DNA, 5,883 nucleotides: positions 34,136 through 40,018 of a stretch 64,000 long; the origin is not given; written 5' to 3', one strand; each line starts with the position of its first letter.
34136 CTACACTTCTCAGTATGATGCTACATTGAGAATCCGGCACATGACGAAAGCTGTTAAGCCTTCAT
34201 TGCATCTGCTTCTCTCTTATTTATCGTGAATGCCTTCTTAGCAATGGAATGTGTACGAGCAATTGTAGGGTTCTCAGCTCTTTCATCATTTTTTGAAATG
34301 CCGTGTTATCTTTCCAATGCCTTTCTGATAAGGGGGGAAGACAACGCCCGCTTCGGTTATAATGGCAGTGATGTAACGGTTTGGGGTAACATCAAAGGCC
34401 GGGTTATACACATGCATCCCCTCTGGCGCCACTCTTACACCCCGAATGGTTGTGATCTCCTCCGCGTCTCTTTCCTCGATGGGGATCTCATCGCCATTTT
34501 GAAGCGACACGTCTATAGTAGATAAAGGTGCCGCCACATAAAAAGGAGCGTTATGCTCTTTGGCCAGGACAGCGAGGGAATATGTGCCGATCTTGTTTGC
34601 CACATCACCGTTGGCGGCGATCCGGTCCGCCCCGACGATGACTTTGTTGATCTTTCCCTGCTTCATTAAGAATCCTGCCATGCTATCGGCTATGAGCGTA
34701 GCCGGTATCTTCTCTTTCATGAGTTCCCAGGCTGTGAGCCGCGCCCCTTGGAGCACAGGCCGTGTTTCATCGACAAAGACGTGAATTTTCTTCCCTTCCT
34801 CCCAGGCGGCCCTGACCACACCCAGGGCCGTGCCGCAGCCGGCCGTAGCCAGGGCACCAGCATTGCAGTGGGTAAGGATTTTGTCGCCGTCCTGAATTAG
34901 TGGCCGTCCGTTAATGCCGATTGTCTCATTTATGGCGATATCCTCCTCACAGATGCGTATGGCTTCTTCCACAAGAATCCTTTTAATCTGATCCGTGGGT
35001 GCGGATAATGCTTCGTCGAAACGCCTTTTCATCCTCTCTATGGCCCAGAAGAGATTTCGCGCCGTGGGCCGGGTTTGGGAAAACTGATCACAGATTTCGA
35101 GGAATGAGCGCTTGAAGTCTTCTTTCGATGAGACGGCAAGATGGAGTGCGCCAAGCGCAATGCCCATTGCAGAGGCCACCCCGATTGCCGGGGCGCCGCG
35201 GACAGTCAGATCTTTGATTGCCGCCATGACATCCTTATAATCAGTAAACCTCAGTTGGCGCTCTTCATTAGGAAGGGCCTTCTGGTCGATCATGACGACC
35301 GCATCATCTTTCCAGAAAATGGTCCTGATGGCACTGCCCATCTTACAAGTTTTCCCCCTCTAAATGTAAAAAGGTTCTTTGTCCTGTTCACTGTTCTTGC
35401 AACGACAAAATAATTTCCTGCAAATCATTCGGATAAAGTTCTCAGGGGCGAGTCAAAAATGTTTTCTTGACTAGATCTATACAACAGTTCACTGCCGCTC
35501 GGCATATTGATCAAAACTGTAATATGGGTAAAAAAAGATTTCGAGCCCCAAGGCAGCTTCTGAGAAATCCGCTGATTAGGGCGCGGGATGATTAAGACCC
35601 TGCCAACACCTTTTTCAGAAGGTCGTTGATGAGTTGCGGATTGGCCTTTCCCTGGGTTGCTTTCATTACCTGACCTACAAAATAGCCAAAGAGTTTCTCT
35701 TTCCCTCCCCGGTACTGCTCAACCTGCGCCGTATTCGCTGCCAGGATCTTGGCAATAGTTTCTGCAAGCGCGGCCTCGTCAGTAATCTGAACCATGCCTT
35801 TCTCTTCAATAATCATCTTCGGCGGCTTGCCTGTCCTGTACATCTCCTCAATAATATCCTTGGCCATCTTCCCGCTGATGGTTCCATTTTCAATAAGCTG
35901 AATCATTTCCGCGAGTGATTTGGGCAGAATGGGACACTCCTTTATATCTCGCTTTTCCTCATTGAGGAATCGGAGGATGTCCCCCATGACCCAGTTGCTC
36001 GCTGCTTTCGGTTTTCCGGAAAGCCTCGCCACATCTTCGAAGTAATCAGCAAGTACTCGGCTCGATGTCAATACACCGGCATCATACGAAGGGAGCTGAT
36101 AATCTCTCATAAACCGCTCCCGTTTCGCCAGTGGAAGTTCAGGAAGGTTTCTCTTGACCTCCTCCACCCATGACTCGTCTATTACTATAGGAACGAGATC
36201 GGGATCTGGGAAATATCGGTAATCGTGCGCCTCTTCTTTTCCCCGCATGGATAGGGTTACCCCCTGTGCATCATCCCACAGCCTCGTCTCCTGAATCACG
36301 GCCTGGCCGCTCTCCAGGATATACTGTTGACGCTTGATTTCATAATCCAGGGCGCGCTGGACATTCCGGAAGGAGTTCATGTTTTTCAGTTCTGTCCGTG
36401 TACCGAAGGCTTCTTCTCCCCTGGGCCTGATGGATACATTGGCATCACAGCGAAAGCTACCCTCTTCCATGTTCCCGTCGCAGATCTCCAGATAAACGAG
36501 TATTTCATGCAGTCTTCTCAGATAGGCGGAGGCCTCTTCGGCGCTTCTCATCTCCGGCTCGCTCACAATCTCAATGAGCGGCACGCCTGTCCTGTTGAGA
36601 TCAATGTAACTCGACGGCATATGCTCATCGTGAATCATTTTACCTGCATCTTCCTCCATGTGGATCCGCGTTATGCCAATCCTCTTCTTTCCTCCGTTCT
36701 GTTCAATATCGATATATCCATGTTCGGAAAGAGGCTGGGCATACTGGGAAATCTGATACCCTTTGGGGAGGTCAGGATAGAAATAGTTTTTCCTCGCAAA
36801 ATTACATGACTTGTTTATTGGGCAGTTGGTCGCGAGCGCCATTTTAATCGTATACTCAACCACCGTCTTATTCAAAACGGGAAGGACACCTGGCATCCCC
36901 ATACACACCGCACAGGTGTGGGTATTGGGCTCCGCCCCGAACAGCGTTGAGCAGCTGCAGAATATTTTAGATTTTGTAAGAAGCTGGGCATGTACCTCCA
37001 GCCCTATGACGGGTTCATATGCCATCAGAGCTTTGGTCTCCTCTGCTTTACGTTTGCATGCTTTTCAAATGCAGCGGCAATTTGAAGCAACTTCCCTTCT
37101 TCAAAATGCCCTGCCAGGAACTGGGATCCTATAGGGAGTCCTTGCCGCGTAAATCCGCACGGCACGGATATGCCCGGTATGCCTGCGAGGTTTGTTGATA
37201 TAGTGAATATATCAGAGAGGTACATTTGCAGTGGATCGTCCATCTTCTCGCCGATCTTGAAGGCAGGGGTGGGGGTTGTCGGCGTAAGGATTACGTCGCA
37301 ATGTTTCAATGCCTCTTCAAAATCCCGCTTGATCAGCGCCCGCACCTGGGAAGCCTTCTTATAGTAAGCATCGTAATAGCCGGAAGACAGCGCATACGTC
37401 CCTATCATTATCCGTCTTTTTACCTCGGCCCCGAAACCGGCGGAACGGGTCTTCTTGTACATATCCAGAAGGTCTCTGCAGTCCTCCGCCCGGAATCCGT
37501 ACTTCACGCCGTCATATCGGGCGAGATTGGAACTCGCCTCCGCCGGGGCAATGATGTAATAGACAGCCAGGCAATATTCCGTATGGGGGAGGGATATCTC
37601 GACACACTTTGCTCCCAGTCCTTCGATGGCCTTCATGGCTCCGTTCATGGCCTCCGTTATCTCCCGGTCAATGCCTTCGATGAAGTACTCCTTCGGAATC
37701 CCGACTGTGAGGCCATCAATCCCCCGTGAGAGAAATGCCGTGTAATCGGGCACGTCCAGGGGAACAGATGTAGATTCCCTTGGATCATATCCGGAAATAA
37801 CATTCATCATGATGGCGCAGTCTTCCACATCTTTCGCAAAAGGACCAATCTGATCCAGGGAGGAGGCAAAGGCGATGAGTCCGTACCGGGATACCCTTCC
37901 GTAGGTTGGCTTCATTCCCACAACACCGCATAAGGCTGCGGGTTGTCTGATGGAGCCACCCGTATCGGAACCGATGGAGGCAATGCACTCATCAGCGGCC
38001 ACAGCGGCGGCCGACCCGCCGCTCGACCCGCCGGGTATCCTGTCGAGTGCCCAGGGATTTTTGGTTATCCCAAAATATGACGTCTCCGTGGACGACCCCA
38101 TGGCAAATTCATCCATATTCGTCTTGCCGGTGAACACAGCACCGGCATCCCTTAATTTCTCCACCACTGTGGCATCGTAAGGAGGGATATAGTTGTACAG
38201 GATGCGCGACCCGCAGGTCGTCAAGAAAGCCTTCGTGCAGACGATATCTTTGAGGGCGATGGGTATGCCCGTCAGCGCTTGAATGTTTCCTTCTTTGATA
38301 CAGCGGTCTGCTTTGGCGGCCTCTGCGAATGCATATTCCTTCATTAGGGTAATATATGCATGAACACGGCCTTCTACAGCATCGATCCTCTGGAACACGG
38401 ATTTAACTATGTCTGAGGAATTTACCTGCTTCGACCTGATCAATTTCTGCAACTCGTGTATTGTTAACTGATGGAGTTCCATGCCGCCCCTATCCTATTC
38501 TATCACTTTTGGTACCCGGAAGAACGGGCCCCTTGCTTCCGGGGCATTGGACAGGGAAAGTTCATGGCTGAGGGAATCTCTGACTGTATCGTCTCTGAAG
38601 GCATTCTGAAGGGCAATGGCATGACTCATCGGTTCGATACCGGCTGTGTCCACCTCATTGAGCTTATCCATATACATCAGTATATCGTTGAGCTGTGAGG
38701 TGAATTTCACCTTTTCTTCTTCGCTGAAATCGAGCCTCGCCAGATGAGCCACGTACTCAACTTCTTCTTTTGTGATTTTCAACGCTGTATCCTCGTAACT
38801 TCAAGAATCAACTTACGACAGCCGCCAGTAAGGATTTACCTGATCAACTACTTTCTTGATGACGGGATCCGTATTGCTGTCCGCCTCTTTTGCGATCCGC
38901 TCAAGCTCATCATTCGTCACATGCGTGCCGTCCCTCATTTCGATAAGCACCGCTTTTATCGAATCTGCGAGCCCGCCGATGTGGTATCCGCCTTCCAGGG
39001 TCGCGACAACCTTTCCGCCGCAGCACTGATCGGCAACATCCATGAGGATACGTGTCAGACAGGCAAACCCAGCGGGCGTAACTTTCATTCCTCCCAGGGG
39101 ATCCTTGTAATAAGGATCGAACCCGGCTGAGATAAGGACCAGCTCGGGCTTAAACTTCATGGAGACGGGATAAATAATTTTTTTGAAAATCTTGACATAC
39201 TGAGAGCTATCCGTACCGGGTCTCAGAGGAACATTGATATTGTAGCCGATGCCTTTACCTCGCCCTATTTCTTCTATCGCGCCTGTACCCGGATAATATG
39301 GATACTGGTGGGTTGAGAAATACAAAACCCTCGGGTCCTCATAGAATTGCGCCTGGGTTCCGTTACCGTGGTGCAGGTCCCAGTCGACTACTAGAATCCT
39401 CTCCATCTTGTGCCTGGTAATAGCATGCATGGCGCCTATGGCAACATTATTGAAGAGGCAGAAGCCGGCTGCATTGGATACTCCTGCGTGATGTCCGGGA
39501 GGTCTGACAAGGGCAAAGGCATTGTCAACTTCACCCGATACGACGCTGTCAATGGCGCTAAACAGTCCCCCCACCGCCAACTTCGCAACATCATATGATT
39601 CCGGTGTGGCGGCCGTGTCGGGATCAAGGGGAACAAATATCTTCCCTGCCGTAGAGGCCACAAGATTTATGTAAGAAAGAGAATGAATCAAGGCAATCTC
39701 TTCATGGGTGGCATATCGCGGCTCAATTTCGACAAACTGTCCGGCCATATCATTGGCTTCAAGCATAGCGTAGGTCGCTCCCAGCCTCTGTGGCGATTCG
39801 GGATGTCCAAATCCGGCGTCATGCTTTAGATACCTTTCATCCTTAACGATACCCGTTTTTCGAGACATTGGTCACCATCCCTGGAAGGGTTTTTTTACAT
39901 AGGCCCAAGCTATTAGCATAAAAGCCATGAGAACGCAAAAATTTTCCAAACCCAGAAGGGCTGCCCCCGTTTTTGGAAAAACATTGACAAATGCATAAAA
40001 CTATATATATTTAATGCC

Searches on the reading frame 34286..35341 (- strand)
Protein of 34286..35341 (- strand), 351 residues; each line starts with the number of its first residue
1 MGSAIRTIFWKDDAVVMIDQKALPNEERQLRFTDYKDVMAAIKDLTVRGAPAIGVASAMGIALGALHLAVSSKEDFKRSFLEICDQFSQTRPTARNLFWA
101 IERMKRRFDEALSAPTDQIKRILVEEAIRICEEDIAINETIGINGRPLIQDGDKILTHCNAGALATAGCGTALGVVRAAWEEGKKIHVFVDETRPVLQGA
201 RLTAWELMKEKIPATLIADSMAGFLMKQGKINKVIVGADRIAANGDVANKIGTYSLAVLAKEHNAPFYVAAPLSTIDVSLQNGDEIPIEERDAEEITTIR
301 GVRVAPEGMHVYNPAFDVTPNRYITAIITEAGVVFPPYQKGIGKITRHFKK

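Call 10: search_protein_families(library=pfam, proteins=[window:34286-35341:-], max_evalue=0.001)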
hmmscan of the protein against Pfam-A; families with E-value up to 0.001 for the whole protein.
window:34286-35341:- (351 aa): 1 family
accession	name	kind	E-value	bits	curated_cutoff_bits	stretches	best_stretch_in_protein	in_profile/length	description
PF01008.23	IF-2B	-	1.2e-93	313.8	22.4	1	47-334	2-278/280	Initiation factor 2 subunit family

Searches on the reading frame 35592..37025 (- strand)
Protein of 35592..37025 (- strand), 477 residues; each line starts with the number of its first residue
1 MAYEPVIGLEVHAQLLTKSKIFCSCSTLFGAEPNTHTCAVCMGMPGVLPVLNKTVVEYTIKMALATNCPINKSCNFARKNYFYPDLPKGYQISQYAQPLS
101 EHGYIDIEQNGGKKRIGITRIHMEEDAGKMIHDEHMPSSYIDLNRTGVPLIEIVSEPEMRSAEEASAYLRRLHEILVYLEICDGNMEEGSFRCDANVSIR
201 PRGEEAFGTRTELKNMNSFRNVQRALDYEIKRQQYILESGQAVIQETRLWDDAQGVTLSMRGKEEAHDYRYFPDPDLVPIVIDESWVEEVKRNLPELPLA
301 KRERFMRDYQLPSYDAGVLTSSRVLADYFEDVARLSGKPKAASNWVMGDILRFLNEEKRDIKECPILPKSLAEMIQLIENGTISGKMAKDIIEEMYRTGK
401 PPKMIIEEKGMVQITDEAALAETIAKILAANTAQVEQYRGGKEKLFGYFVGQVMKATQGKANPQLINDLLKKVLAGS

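Call 10: search_protein_families(library=pfam, proteins=[window:35592-37025:-], max_evalue=0.001)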
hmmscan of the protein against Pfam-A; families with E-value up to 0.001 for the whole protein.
window:35592-37025:- (477 aa): 2 families
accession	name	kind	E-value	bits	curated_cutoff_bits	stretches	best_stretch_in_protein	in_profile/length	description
PF02934.20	GatB_N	-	7.6e-129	429.2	23.4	1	6-288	2-277/277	GatB/GatE catalytic domain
PF02637.23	GatB_Yqey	-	4.8e-55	185.9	27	1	327-474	1-148/148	GatB domain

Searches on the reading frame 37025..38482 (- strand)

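Call 34: search_protein_families(library=pfam, proteins=[window:37025-38482:-], max_evalue=0.0001)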
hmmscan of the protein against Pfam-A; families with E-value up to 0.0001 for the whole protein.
window:37025-38482:- (485 aa): 1 family
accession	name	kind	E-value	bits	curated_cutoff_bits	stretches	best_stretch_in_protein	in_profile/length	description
PF01425.27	Amidase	-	1e-159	532.8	27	1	24-466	1-445/445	Amidase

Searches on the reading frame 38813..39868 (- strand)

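Call 34: search_protein_families(library=pfam, proteins=[window:38813-39868:-], max_evalue=0.0001)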
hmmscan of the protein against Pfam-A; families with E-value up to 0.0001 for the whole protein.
window:38813-39868:- (351 aa): 1 family
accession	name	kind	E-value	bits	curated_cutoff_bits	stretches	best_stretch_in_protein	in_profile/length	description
PF00850.24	Hist_deacetyl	-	1.2e-98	330.6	27.9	1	22-308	1-295/298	Histone deacetylase domain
